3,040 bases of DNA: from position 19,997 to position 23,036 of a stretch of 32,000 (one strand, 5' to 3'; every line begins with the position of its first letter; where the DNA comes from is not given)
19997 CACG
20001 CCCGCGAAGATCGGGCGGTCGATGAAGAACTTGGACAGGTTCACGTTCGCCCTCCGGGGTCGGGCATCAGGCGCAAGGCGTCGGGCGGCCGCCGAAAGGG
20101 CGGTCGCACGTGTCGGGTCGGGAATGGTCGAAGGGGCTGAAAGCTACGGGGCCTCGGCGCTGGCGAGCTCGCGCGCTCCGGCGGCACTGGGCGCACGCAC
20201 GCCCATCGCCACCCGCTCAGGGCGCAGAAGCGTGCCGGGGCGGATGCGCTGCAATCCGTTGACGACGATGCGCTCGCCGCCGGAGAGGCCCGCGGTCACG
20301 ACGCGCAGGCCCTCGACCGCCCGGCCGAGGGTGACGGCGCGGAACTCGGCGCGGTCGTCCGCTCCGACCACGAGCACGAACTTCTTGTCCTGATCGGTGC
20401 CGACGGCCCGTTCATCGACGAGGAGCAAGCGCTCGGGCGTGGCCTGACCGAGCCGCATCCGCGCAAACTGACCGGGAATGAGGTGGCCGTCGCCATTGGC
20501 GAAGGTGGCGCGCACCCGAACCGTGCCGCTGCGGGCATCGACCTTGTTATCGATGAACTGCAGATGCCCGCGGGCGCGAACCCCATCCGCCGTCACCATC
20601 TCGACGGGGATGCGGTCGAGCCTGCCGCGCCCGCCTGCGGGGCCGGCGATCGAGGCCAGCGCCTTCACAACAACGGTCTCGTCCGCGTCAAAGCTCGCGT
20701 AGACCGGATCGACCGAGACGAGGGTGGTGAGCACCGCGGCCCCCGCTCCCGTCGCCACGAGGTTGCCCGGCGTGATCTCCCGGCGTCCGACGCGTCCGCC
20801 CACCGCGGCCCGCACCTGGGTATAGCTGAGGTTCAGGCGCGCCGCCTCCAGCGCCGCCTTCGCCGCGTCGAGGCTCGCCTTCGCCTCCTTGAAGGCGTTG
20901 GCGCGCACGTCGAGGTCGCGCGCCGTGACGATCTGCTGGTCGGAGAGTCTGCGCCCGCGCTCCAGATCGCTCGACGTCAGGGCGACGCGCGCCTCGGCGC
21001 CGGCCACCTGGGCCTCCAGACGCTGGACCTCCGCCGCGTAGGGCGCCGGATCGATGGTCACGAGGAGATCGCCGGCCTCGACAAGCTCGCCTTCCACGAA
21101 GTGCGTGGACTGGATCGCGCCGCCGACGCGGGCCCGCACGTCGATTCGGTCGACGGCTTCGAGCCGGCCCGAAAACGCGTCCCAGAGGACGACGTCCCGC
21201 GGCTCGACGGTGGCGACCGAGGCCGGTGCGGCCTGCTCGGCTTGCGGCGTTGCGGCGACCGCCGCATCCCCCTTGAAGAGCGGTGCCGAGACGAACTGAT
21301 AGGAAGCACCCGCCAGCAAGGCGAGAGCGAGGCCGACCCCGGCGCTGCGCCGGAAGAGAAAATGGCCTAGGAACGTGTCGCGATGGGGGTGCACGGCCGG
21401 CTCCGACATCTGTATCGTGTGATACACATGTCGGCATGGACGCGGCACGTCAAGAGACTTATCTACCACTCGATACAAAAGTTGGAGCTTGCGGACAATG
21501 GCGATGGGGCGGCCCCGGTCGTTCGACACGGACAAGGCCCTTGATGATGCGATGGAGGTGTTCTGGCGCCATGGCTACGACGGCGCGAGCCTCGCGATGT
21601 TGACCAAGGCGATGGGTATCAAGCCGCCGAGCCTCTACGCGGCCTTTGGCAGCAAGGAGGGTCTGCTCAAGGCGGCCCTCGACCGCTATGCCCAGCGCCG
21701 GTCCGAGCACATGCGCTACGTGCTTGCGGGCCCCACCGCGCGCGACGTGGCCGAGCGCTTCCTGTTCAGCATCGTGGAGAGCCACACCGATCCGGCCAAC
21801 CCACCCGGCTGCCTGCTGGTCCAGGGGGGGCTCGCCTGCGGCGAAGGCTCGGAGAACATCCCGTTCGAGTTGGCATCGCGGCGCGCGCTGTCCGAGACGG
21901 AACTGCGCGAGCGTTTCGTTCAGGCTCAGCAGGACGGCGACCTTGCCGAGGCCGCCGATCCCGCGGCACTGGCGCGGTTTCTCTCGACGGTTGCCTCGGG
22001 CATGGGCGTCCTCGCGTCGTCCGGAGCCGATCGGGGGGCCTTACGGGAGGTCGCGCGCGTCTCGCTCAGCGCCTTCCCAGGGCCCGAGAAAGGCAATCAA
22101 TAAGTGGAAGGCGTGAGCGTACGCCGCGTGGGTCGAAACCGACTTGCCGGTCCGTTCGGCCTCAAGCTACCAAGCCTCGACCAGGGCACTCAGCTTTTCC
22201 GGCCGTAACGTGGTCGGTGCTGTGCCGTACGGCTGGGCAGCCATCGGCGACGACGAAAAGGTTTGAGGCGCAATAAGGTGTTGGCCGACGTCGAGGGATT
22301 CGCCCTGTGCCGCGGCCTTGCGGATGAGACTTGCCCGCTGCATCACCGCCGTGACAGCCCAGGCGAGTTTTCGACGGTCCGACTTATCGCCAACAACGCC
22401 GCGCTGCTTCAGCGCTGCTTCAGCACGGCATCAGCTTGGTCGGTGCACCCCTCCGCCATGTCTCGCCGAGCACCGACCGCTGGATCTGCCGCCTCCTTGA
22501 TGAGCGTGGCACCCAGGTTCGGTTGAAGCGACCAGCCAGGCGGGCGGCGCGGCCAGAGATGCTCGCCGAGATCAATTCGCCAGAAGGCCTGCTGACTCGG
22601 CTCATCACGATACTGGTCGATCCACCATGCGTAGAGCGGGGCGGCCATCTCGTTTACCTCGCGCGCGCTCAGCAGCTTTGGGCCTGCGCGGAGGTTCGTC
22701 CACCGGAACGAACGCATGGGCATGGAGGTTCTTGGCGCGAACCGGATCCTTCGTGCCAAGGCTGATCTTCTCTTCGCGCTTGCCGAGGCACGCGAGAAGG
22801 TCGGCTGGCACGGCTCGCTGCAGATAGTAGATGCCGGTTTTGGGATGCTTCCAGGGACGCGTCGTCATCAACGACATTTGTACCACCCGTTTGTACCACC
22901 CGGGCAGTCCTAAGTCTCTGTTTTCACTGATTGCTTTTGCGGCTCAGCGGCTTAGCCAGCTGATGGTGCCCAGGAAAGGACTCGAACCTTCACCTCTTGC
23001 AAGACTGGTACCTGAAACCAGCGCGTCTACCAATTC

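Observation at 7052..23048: Decayed ~15.9-kb genomic island anchored at tRNA-Leu(CAG), with both att-like ends still readable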

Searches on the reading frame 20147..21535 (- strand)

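Call 15: search_protein_families(library=pfam, proteins=[window:20147-21535:-], max_evalue=0.01)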
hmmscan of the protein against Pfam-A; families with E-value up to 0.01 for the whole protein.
window:20147-21535:- (463 aa): 2 families
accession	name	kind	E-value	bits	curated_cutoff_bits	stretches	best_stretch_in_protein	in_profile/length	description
PF16576.10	HlyD_D23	-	2.1e-11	44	30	1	131-358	20-214/214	Barrel-sandwich domain of CusB or HlyD membrane-fusion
PF13437.12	HlyD_3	-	5e-07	30.9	22.2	1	133-188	2-61/106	HlyD family secretion protein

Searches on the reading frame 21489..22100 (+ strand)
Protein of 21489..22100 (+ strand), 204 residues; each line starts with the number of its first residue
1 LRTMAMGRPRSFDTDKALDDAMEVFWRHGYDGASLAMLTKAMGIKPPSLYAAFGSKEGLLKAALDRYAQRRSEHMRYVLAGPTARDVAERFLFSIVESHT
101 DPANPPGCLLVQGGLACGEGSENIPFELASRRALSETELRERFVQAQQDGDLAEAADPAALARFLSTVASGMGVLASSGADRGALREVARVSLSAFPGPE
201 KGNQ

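Call 15: search_protein_families(library=pfam, proteins=[window:21489-22100:+], max_evalue=0.01)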
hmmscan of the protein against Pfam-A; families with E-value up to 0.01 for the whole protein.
window:21489-22100:+ (204 aa): 2 families
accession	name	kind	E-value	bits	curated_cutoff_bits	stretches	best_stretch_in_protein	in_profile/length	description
PF00440.29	TetR_N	-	5.6e-13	48.9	24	1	18-63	2-47/47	Bacterial regulatory proteins, tetR family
PF16925.10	TetR_C_13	-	3.1e-05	24.8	27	1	96-190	13-107/109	Tetracyclin repressor-like, C-terminal domain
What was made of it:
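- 21489..22103 (+): TetR-family regulator (cargo). Pfam TetR_N and TetR_C_13 (call 15).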

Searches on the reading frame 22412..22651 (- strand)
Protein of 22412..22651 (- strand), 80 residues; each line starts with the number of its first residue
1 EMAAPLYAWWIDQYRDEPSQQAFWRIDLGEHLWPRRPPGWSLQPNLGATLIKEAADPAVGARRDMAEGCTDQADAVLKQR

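Call 62: search_protein_families(library=pfam, proteins=[window:22412-22651:-], max_evalue=10)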
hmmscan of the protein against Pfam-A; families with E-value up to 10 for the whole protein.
seq(80 aa): 0 families

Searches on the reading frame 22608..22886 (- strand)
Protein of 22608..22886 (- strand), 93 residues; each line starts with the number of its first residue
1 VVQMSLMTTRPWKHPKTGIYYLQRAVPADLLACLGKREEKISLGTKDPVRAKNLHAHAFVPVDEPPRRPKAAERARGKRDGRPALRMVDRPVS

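Call 15: search_protein_families(library=pfam, proteins=[window:22608-22886:-], max_evalue=0.01)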
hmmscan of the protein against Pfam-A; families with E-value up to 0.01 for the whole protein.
window:22608-22886:- (93 aa): 1 family
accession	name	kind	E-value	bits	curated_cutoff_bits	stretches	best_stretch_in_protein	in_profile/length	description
PF20172.3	DUF6538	-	7.2e-13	48.5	27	1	16-58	5-47/60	Domain of unknown function (DUF6538)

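Call 33: find_homologous_proteins(query=window:22608-22868:-, max_evalue=0.001)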
Query seq(87 aa) (87 aa): 10 proteins with E <= 0.001 among 12 candidates.
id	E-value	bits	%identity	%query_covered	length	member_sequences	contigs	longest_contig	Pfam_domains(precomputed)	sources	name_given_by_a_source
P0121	7.3e-49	182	95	100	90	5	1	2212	PF20172.4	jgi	jgi:hypothetical protein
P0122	6.5e-18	83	67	67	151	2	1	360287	PF20172.4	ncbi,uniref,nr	ncbi:DUF6538 domain-containing protein [Methylobacterium sp. Leaf399]|uniref:DUF6538 domain-containi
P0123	1.1e-17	82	69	67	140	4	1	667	PF20172.4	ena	-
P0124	6.9e-17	79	83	55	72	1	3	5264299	PF20172.4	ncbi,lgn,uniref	ncbi:DUF6538 domain-containing protein [Methylorubrum populi]|uniref:DUF6538 domain-containing prote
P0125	5.4e-16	77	95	44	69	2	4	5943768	PF20172.4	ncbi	ncbi:DUF6538 domain-containing protein [Methylorubrum extorquens]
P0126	4.1e-13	67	70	61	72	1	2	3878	PF20172.4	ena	-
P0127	8.0e-12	63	73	51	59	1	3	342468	PF20172.4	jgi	jgi:hypothetical protein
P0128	6.4e-11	60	79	45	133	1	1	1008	PF20172.4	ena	-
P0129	1.1e-10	60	74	45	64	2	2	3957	PF20172.4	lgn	-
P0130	1.2e-9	56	60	75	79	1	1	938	-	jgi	jgi:hypothetical protein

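Call 34: find_encoding_contigs(protein=P0125, flank=10000, max_places=4)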
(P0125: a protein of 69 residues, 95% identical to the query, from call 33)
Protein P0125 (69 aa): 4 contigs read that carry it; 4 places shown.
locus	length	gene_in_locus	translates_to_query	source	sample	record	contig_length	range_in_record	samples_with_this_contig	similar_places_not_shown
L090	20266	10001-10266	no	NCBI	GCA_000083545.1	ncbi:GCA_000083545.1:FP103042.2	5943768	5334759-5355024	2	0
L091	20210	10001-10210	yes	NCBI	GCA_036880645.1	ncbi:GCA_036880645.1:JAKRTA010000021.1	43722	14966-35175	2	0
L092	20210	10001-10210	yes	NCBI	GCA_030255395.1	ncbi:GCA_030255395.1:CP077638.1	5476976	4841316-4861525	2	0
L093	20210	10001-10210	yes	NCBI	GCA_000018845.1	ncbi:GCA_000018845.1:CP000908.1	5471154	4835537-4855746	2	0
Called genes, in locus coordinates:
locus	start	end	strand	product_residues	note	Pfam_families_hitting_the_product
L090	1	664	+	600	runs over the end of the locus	-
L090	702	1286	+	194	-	PF07719:TPR_2 (faint), PF13371:TPR_9 (weak), PF13428:TPR_14 (faint), PF13432:TPR_16 (faint), PF13181:TPR_8 (faint), PF00515:TPR_1 (weak), PF14559:TPR_19 (weak), PF00515:TPR_1 (weak), +4 more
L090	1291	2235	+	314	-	PF13428:TPR_14 (faint), PF13432:TPR_16 (faint), PF00515:TPR_1 (faint), PF07719:TPR_2 (faint), PF13181:TPR_8 (faint), PF13414:TPR_11 (faint), PF14559:TPR_19 (weak), PF13371:TPR_9, +1 more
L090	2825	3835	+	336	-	PF00389:2-Hacid_dh, PF02826:2-Hacid_dh_C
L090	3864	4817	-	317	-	PF00126:HTH_1, PF03466:LysR_substrate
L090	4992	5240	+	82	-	-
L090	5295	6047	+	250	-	PF01925:TauE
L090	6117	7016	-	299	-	PF02974:Inh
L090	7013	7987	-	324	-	PF00389:2-Hacid_dh, PF02826:2-Hacid_dh_C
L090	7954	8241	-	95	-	-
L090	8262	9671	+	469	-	PF00330:Aconitase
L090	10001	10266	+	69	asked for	PF20172:DUF6538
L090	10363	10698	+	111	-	-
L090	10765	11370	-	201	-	PF00440:TetR_N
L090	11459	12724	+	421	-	PF25917:BSH_RND, PF25973:BSH_CzcB (weak), PF25876:HH_MFP_RND, PF25944:Beta-barrel_RND, PF25954:Beta-barrel_RND_2 (weak), PF25967:RND-MFP_C, PF25989:YknX_C (weak)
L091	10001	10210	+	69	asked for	PF20172:DUF6538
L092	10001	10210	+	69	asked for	PF20172:DUF6538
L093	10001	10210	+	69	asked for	PF20172:DUF6538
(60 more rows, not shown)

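Call 35: find_encoding_contigs(protein=P0121, flank=10000, max_places=4)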
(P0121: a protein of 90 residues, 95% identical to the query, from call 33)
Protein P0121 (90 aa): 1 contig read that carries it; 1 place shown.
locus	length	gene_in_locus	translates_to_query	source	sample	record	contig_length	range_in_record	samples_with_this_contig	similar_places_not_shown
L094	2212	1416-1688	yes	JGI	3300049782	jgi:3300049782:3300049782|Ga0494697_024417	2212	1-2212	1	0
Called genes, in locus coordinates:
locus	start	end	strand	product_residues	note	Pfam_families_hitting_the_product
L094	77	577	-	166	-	PF05443:ROS_MUCR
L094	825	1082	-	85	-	PF27389:AZC_3924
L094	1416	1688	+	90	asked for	PF20172:DUF6538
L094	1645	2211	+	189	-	?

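Call 40: find_encoding_contigs(protein=P0124, flank=10000, max_places=4)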
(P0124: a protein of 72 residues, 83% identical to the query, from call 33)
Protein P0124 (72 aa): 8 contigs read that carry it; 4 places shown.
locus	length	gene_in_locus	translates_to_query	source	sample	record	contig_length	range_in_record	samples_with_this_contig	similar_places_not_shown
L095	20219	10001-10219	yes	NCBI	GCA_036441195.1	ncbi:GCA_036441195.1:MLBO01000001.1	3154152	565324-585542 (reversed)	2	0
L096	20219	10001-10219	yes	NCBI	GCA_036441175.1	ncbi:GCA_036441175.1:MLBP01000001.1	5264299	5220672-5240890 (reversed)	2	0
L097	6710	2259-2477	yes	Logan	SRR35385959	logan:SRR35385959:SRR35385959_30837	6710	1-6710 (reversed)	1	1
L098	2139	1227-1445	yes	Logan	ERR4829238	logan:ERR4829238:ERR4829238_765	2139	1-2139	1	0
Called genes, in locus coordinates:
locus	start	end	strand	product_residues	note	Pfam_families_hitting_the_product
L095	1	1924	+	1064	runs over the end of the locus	PF00873:ACR_tran, PF03176:MMPL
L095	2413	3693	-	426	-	PF03428:RP-C, PF11800:RP-C_C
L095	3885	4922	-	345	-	PF02195:ParB_N, PF07506:RepB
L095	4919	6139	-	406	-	PF13411:MerR_1 (weak), PF01656:CbiA, PF02374:ArsA_ATPase (faint), PF06564:CBP_BcsQ (weak), PF09140:MipZ (weak), PF10609:ParA (weak), PF13614:AAA_31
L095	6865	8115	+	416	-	PF00389:2-Hacid_dh, PF02826:2-Hacid_dh_C, PF03446:NAD_binding_2 (weak), PF01842:ACT (weak), PF22629:ACT_AHAS_ss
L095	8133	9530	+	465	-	PF01565:FAD_binding_4, PF02913:FAD-oxidase_C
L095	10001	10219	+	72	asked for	PF20172:DUF6538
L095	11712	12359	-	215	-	PF00009:GTP_EFTU, PF00665:rve (weak), PF13683:rve_3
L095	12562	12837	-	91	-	PF01479:S4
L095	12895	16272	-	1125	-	PF22527:DEXQc_Suv3, PF00271:Helicase_C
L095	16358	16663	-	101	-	-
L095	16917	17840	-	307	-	PF11306:DUF3108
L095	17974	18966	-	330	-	PF02685:Glucokinase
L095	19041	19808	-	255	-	PF02358:Trehalose_PPase, PF08282:Hydrolase_3 (faint)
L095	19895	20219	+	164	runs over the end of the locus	PF04248:NTP_transf_9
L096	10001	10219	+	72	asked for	PF20172:DUF6538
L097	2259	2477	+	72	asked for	PF20172:DUF6538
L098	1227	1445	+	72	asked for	PF20172:DUF6538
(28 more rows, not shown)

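Call 62: search_protein_families(library=pfam, proteins=[window:22608-22868:-], max_evalue=10)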
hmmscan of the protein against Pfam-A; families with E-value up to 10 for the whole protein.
seq(87 aa): 1 family
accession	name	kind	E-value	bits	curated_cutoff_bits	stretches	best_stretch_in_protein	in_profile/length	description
PF20172.3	DUF6538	-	7.2e-13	48.4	27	1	10-52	5-47/60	Domain of unknown function (DUF6538)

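Call 85: predict_structure(alignment_id=A5)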
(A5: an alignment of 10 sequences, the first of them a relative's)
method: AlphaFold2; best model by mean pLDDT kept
length: 151 residues; sequences in the alignment: 10
mean_pLDDT: 64.0   pTM: 0.42
mean pLDDT of the five models: 64.0, 56.0, 55.1, 53.0, 45.3
residues with pLDDT >= 90: 53; 70-90: 10; 50-70: 27; < 50: 61
segments of 3 or more residues with pLDDT < 50: 79-130, 144-146, 148-151
pLDDT, mean of each block of 10 residues (from residue 1): 81 93 91 93 93 92 73 53 37 34 35 38 42 59 50 45
secondary structure, 60 per line:
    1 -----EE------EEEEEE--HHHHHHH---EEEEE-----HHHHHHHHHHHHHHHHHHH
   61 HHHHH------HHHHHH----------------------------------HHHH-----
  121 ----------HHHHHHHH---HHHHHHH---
elements in order: E14-19 H22-28 E32-36 H42-65 H72-77 H112-115 H131-138 H142-148

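Call 87: fold_search(model_id=the predicted structure, library=pdb)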
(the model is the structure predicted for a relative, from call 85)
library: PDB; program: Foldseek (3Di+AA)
matches with E <= 10: 20; with E <= 0.001: 0
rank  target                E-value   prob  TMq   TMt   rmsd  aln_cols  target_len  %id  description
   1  6em1_3                2.5e+00  0.04  0.17  0.15  14.8       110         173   17  State C (Nsa1-TAP Flag-Ytm1) - Visualizing the assembly pathway of nucleolar pre-60S ribosomes (released 2017-12-27)
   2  8buu_e                3.7e+00  0.06  0.14  0.13   9.1        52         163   19  ARE-ABCF VmlR2 bound to a 70S ribosome (released 2023-04-05)
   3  5el5_42               4.3e+00  0.06  0.17  0.17  10.1        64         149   19  Structure of T. thermophilus 70S ribosome complex with mRNA and tRNALys in the A-site with a U-U mismatch in the seco (released 2016-01-27)
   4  7wq5_A                4.3e+00  0.03  0.14  0.13   4.8        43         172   14  Crystal structure of Arabidopsis transcriptional factor WRINKLED1 with dsDNA (released 2022-08-31)
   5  7wq5_B                5.2e+00  0.04  0.16  0.15   5.0        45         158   13  Crystal structure of Arabidopsis transcriptional factor WRINKLED1 with dsDNA (released 2022-08-31)
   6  8eaq_A                5.6e+00  0.04  0.14  0.01   5.2        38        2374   24  Structure of the full-length IP3R1 channel determined at high Ca2+ (released 2022-11-23)
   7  8esq_3                5.6e+00  0.04  0.20  0.19  15.0        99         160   15  Ytm1 associated nascent 60S ribosome State 2 (released 2022-11-30)
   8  2ctk_MODEL_1_A        5.6e+00  0.03  0.16  0.21  10.7        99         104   15  Solution structure of the 12th KH type I domain from human Vigilin (released 2005-11-24)
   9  4kvj                  6.0e+00  0.06  0.14  0.04   4.8        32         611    9  Crystal structure of Oryza sativa fatty acid alpha-dioxygenase with hydrogen peroxide (released 2013-08-21)
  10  4ani_G                6.0e+00  0.02  0.13  0.05  12.2        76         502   13  Structural basis for the intermolecular communication between DnaK and GrpE in the DnaK chaperone system from Geobacil (released 2012-05-23)
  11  4kvl                  6.4e+00  0.06  0.13  0.03   1.8        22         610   14  Crystal structure of Oryza sativa fatty acid alpha-dioxygenase Y379F with palmitic acid (released 2013-08-21)
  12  8etj_3                6.4e+00  0.04  0.18  0.21   6.9        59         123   15  Fkbp39 associated 60S nascent ribosome State 2 (released 2022-11-30)
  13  9f9p_C                6.4e+00  0.03  0.15  0.09  15.5        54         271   17  CryoEM structure of recombinant Trypanosoma cruzi apo proteasome 20S subunit (released 2024-12-25)
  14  2dgr_MODEL_1_A        7.3e+00  0.02  0.14  0.21  13.8        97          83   15  Solution structure of the second KH domain in ring finger and KH domain containing protein 1 (released 2006-09-15)
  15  8olu_C                8.4e+00  0.01  0.14  0.08  16.1        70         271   13  Leishmania tarentolae proteasome 20S subunit in complex with 1-Benzyl-N-(3-(cyclopropylcarbamoyl)phenyl)-6-oxo-1,6-dih (released 2023-08-09)
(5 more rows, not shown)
